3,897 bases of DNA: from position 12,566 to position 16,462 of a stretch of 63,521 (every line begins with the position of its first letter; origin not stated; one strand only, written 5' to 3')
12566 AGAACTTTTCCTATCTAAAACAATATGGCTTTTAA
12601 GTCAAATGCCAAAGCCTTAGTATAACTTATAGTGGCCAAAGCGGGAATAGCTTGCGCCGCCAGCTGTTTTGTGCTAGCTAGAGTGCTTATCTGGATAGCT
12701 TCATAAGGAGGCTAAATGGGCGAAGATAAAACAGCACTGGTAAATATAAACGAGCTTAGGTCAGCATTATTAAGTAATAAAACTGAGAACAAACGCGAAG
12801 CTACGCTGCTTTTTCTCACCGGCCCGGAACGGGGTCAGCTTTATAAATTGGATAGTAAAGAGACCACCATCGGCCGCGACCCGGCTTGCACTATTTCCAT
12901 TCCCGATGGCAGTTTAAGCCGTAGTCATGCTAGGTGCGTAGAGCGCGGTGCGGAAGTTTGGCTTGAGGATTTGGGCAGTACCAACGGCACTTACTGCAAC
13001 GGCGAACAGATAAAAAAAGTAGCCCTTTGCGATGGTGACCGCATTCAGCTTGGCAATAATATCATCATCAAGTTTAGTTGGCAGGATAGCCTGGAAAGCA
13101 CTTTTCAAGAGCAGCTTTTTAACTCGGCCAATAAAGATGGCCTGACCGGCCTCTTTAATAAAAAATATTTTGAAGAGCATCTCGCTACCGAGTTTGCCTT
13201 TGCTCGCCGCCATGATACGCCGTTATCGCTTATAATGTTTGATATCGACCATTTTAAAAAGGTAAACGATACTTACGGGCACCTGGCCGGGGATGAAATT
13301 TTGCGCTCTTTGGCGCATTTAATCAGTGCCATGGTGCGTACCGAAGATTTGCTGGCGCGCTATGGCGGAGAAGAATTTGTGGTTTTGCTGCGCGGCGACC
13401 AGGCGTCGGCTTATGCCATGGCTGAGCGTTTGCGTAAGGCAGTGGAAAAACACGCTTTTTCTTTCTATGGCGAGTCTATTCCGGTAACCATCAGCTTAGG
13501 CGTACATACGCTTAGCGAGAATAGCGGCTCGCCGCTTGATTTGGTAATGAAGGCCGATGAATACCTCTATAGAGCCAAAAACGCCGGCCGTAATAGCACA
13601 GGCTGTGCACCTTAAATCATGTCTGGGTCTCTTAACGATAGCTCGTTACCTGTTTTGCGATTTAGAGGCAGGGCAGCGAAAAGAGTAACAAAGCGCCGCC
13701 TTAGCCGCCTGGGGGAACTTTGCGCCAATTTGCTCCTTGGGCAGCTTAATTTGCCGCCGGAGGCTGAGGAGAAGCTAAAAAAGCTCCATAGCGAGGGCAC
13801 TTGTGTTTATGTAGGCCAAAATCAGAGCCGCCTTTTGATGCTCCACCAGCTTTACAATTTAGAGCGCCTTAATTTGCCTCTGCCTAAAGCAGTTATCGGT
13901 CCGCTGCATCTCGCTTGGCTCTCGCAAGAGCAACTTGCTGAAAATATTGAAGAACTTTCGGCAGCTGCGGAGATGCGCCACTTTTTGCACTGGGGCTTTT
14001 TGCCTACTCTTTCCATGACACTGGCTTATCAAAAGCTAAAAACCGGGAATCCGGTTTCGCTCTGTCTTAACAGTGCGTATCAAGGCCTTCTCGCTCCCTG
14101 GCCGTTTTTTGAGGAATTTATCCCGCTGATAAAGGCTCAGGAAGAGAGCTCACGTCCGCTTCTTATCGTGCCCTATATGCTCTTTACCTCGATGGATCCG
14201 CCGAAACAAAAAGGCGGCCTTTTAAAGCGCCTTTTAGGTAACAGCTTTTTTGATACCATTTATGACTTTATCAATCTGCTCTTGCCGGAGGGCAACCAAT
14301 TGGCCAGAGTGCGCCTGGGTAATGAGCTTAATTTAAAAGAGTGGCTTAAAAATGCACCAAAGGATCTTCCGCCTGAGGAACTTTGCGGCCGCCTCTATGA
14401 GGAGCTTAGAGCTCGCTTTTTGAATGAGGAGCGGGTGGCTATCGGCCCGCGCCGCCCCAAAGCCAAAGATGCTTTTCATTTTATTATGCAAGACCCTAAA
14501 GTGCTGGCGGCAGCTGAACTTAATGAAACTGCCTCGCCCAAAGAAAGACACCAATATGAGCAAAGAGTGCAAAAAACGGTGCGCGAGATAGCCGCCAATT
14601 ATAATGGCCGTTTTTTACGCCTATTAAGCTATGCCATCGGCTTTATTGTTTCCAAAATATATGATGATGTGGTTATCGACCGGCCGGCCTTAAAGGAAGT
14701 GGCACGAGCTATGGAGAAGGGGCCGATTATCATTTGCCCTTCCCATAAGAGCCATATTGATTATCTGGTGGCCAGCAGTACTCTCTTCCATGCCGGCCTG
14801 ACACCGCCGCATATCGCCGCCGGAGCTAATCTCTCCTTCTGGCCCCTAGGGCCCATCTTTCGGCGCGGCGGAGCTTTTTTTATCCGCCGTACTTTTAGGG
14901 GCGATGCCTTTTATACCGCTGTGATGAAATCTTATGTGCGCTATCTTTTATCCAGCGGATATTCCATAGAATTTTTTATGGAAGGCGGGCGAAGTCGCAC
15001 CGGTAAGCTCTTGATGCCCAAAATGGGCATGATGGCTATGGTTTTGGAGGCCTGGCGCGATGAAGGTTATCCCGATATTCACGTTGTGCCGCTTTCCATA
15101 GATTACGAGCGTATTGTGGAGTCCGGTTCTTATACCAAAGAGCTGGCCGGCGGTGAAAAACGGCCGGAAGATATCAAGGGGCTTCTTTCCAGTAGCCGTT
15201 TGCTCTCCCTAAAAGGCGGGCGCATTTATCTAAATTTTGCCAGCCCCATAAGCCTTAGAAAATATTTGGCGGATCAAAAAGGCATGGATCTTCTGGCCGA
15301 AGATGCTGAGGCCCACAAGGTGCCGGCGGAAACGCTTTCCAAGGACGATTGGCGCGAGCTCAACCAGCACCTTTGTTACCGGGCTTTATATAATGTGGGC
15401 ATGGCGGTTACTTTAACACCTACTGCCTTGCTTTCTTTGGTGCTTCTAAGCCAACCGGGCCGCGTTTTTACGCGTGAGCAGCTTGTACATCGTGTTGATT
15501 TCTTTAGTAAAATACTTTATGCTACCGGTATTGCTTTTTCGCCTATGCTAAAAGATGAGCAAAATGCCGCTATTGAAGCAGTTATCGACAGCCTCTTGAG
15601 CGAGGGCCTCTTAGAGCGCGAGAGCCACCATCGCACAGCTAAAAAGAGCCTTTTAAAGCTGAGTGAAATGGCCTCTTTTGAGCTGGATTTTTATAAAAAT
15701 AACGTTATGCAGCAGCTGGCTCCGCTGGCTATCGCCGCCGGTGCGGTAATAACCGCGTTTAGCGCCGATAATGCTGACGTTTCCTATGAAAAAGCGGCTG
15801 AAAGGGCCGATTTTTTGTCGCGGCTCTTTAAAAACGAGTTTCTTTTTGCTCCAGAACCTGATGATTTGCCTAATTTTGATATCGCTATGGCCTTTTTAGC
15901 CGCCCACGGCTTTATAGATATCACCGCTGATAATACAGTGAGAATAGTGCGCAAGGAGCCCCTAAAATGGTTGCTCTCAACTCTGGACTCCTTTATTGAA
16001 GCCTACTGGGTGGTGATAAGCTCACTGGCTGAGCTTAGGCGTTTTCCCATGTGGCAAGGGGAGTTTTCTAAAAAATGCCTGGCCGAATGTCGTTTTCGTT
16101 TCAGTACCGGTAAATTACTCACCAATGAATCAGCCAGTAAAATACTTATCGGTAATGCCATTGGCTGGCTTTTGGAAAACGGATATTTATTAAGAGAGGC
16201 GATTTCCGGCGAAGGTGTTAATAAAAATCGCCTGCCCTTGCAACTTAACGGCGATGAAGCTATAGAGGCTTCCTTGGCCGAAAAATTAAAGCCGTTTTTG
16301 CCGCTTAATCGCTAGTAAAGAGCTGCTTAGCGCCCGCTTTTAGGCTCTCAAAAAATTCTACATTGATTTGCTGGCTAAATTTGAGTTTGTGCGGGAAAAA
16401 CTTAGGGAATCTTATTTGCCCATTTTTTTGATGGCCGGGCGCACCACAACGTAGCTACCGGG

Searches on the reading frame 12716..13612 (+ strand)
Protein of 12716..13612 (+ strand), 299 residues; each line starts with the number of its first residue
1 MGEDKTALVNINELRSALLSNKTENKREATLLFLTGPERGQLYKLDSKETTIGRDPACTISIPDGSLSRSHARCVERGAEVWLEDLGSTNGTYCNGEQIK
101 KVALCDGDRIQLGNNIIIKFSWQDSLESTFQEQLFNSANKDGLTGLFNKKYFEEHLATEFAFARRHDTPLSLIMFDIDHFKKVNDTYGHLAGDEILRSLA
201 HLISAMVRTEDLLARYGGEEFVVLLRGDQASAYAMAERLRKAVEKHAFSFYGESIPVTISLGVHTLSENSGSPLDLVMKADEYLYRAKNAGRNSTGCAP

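Call 98: search_protein_families(library=ncbifam, proteins=[window:12716-13612:+], max_evalue=0.00001)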
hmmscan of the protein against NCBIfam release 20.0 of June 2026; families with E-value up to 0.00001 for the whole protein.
window:12716-13612:+ (299 aa): 27 families (the best 25 are shown)
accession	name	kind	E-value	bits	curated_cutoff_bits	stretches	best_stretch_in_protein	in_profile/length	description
NF007135.0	PRK09581.1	equivalog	2e-54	185.1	474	1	121-294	276-451/457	PleD family two-component system response regulator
TIGR00254.1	GGDEF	domain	1.9e-52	177.4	37.4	1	137-295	4-164/168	diguanylate cyclase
NF007380.0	PRK09894.1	equivalog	3.4e-45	154.7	256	1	136-294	127-283/296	diguanylate cyclase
NF038266.1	diguan_SiaD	equivalog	8.2e-45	153.1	290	1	130-294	86-251/252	biofilm regulation diguanylate cyclase SiaD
NF041606.1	dguan_cyc_DgcA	equivalog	3.2e-43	148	370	1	133-294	173-335/340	diguanylate cyclase DgcA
NF007423.1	PRK09966.1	equivalog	1.5e-39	136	325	1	121-288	223-390/390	diguanylate cyclase DgcN/YfiN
NF051473.1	DigCycDgcsShew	equivalog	6.8e-39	134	400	1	132-294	129-287/291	diguanylate cyclase DgcS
NF047654.1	DiguCycDgcRLepto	equivalog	8.7e-39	133.2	500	1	129-294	124-292/295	diguanylate cyclase DgcR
NF007298.0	PRK09776.1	equivalog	6.3e-38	130.3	1135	1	129-294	675-841/1111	diguanylate cyclase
NF007599.0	PRK10245.1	equivalog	1.9e-32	112.2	402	1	134-298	206-370/371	diguanylate cyclase AdrA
NF011955.1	PRK15426.1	equivalog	1.2e-30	106.3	408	1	129-294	389-557/564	cellulose biosynthesis regulator diguanylate cyclase DgcQ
NF047872.1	GGDEF_GdpS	equivalog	1.9e-29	103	400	1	136-294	185-346/355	GGDEF domain-containing protein GdpS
NF045675.1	PhdiestaseDibA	equivalog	4.9e-28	97.8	980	1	131-294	196-360/623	phosphodiesterase DibA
NF007474.0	PRK10060.1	equivalog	1.3e-26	93.1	782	1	127-293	226-390/663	cyclic di-GMP phosphodiesterase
NF040885.1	diguan_DgcJ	equivalog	6.8e-25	87.8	500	1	136-292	339-490/493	diguanylate cyclase DgcJ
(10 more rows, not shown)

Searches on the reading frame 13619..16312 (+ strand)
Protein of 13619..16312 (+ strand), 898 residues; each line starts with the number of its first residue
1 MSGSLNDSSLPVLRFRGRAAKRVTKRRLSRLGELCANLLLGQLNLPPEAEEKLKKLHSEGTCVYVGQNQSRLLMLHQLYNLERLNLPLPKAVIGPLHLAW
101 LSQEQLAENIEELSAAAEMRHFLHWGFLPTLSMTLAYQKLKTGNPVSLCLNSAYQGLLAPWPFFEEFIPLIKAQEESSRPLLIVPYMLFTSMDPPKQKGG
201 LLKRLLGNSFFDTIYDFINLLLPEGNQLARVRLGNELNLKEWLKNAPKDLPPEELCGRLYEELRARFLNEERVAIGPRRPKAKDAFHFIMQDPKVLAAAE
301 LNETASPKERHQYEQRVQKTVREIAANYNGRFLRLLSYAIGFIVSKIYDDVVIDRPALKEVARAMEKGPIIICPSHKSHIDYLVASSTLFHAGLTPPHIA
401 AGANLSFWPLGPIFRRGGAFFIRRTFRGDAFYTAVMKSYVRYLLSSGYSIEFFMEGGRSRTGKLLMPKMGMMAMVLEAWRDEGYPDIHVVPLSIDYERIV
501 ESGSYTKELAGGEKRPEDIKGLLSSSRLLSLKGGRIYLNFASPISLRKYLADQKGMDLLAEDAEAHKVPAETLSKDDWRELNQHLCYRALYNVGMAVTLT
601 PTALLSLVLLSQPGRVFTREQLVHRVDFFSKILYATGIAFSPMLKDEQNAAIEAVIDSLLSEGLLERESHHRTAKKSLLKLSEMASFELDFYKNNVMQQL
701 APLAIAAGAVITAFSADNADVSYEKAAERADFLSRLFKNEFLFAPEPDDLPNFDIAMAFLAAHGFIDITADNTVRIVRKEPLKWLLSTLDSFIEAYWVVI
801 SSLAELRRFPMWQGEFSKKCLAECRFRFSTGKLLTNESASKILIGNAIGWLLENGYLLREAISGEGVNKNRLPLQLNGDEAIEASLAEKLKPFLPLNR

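Call 13: search_protein_families(library=pfam, proteins=[window:13619-16312:+], max_evalue=0.001)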
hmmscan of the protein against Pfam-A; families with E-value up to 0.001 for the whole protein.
window:13619-16312:+ (898 aa): 2 families
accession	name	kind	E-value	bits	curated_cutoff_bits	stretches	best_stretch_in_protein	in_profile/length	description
PF19277.4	GPAT_C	-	2.7e-63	214.8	25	1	505-858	1-342/344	Glycerol-3-phosphate acyltransferase C-terminal region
PF01553.26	Acyltransferase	-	5e-24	85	23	1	366-494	12-131/132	Acyltransferase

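Call 96: find_related_loci(query=window:13619-16312:+, collection=genome_contigs, flank=200)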
Query window:13619-16312:+ (898 aa) in genome_contigs; peptide patterns used: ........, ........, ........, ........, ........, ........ (x = any residue, [..] = any of these).
20 stretches matched a pattern, but none encodes a relative of the query by tblastn (E <= 1e-3).
